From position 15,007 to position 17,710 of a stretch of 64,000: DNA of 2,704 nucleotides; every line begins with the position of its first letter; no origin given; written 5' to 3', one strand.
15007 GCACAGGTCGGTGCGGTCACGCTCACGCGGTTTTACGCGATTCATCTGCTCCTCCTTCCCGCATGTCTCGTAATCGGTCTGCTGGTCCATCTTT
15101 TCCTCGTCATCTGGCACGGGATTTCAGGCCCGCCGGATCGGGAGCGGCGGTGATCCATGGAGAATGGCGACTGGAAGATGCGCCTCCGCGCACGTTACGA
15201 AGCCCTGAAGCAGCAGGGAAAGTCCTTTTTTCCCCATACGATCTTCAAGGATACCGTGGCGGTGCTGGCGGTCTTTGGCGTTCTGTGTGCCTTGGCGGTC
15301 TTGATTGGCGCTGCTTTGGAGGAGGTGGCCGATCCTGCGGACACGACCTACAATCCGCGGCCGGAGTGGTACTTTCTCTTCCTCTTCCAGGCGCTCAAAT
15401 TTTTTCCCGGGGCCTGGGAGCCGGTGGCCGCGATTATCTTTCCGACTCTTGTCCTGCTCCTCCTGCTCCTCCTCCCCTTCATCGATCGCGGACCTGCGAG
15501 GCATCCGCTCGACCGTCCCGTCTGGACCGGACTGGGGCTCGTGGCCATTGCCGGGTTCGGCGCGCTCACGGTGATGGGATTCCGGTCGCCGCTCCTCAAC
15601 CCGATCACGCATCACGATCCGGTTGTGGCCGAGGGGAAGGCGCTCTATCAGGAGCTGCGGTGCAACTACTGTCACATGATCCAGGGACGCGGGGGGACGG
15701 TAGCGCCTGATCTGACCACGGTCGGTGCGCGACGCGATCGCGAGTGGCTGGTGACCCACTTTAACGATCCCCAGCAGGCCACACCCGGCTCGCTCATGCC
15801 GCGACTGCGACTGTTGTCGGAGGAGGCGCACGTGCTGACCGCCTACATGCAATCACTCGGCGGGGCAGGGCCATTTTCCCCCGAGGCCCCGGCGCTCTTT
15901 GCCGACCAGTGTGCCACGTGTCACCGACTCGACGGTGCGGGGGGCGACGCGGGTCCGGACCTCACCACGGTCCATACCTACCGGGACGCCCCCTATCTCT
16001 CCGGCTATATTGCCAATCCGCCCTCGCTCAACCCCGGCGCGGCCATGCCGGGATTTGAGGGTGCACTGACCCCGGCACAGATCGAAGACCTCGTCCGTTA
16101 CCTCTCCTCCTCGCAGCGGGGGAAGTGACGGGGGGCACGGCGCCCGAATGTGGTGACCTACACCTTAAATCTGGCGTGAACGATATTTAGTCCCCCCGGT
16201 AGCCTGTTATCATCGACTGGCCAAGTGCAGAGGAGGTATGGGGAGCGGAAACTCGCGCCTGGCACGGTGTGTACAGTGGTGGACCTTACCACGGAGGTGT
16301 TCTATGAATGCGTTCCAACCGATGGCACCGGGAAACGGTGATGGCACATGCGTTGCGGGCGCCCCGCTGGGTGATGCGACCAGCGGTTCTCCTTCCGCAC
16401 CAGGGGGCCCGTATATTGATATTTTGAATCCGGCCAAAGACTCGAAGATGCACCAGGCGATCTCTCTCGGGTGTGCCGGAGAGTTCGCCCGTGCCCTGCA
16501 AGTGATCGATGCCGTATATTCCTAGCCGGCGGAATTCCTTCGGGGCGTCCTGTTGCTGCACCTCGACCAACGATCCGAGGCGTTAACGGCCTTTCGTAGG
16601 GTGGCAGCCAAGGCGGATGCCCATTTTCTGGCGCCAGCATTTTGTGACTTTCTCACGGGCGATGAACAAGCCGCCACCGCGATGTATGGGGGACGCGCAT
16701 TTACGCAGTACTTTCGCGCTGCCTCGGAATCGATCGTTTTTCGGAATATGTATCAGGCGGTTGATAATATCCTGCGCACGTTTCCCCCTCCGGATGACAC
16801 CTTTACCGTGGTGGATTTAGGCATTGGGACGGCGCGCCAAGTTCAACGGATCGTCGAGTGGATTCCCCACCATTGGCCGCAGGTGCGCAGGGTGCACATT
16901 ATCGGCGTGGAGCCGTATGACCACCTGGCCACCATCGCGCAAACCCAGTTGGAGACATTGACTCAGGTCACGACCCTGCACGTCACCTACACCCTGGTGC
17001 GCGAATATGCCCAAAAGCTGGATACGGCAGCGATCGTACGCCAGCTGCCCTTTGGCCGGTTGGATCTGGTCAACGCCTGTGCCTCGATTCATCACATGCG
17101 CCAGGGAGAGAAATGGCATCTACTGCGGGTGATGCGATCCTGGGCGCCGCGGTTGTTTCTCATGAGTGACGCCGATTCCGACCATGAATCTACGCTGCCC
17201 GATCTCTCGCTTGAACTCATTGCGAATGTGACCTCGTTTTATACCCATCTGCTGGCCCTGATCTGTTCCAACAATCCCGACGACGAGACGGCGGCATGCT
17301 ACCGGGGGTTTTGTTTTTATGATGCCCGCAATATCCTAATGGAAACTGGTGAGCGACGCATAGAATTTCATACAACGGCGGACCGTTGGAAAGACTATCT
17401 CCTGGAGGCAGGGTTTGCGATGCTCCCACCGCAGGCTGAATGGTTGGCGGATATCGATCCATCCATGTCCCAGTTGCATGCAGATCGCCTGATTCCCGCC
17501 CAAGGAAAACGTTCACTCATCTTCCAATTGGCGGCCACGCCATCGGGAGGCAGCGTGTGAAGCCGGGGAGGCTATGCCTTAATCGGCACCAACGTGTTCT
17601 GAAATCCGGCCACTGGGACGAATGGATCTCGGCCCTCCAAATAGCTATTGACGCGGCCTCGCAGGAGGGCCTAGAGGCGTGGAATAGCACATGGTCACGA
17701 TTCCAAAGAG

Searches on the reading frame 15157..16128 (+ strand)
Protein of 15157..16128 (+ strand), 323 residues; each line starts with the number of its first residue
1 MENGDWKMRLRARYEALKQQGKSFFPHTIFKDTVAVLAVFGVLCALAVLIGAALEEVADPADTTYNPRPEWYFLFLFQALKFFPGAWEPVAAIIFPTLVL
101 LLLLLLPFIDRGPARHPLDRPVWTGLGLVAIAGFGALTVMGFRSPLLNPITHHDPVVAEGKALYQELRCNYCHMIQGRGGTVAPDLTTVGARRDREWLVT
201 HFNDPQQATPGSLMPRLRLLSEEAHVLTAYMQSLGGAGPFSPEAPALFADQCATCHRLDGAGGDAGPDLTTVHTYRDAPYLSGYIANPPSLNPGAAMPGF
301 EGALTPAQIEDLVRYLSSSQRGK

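Call 97: search_protein_families(library=pfam, proteins=[window:15157-16128:+], max_evalue=0.00001)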
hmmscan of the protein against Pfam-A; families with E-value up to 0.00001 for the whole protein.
window:15157-16128:+ (323 aa): 4 families
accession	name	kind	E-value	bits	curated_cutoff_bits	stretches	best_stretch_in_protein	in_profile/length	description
PF00034.26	Cytochrom_C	-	2e-21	77.6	21.3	2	246-319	6-89/90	Cytochrome c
PF13442.11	Cytochrome_CBB3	-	1.5e-15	57.7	27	1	246-316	8-68/68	Cytochrome C oxidase, cbb3-type, subunit III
PF02433.20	FixO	-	2.2e-11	44.1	29.6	1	183-225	103-145/219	Cytochrome C oxidase, mono-heme subunit/FixO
PF00032.22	Cytochrom_B_C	-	2.4e-09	37.8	20.7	1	58-145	2-86/102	Cytochrome b(C-terminal)/b6/petD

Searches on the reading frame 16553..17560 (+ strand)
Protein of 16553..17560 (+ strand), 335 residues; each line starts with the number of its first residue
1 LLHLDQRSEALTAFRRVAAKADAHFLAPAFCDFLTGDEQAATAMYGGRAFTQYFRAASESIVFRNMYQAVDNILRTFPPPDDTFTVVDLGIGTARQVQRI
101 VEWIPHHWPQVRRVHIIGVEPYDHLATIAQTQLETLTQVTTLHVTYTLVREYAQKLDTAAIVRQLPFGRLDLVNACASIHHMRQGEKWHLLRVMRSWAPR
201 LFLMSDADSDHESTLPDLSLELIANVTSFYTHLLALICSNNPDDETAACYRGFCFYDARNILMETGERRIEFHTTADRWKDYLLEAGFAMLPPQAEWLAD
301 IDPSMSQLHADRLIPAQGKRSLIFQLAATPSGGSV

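Call 97: search_protein_families(library=pfam, proteins=[window:16553-17560:+], max_evalue=0.00001)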
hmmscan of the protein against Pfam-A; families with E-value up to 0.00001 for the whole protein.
window:16553-17560:+ (335 aa): 1 family
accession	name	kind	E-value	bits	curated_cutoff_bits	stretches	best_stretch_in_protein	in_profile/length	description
PF03514.20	GRAS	-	2.2e-10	40.4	27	1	51-299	81-335/374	GRAS domain family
